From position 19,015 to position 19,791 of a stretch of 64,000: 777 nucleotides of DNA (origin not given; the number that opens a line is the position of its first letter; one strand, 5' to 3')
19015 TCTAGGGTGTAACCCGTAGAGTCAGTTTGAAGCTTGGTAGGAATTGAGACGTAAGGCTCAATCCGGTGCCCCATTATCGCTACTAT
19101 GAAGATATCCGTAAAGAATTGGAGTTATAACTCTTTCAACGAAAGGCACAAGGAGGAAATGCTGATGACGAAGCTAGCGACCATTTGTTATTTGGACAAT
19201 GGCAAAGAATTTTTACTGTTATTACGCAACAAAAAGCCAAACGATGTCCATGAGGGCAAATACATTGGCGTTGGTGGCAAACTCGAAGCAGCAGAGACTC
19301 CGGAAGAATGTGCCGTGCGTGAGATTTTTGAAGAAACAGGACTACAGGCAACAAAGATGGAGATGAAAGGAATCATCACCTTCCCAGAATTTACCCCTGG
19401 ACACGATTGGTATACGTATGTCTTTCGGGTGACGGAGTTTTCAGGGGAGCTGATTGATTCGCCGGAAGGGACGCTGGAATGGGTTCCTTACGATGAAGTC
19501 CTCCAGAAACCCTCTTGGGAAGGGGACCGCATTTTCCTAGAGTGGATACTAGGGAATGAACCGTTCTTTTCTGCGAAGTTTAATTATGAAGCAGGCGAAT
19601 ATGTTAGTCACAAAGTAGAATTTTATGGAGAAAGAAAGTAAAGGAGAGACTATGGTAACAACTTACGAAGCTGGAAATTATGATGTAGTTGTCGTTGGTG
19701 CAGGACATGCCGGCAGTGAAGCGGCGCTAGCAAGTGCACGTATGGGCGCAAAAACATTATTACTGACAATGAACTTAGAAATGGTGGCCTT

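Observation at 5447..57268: A modular family of palindromic MITE-like repeats, at least eight copies in 64 kb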

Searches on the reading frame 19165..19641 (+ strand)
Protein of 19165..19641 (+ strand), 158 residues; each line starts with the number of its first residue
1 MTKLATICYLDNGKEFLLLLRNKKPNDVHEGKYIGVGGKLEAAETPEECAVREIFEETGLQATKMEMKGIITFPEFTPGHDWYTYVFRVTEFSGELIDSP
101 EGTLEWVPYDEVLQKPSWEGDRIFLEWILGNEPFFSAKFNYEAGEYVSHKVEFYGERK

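Call 58: find_encoding_contigs(protein=window:19165-19641:+, flank=3000, max_places=8)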
Protein window:19165-19641:+ (158 aa): 21 contigs read that carry it; 8 places shown.
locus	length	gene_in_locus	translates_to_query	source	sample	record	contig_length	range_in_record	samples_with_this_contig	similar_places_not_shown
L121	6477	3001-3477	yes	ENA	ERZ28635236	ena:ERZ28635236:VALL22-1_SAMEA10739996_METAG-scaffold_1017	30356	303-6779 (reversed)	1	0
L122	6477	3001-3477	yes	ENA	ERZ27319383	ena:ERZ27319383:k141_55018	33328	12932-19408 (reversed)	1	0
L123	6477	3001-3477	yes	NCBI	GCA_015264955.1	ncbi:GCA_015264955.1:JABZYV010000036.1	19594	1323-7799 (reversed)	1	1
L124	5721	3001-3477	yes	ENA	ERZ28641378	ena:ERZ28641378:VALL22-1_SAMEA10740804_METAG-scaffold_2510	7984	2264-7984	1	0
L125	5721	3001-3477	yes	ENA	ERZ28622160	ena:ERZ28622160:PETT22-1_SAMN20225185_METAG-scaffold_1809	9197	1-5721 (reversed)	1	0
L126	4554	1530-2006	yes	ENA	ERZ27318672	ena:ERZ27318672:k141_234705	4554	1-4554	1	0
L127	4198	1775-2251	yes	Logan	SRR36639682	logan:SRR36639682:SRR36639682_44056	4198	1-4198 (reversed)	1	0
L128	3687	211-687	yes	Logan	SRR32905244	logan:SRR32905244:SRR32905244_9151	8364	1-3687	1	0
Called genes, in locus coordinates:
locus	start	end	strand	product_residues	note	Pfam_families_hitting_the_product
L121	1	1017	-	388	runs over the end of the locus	PF00155:Aminotran_1_2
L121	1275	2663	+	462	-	PF10396:TrmE_N, PF12631:MnmE_helical, PF03193:RsgA_GTPase (faint), PF01926:MMR_HSR1, PF02421:FeoB_N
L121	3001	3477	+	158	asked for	PF00293:NUDIX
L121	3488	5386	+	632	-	PF00890:FAD_binding_2 (faint), PF01134:GIDA, PF12831:FAD_oxidored (weak), PF21680:GIDA_C_1st, PF13932:SAM_GIDA_C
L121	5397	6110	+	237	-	PF02527:GidB, PF13847:Methyltransf_31 (faint)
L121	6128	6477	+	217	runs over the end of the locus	?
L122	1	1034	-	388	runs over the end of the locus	PF00155:Aminotran_1_2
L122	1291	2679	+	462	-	PF10396:TrmE_N, PF12631:MnmE_helical, PF03193:RsgA_GTPase (faint), PF01926:MMR_HSR1, PF02421:FeoB_N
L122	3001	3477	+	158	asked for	PF00293:NUDIX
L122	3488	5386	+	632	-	PF00890:FAD_binding_2 (faint), PF01134:GIDA, PF12831:FAD_oxidored (weak), PF21680:GIDA_C_1st, PF13932:SAM_GIDA_C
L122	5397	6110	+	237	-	PF02527:GidB, PF13847:Methyltransf_31 (faint)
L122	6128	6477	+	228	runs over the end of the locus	-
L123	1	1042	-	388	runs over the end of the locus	PF00155:Aminotran_1_2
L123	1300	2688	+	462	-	PF10396:TrmE_N, PF12631:MnmE_helical, PF03193:RsgA_GTPase (faint), PF01926:MMR_HSR1, PF02421:FeoB_N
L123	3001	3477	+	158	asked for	PF00293:NUDIX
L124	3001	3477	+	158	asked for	PF00293:NUDIX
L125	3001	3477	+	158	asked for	PF00293:NUDIX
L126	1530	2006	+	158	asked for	PF00293:NUDIX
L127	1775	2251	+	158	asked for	PF00293:NUDIX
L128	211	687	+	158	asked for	PF00293:NUDIX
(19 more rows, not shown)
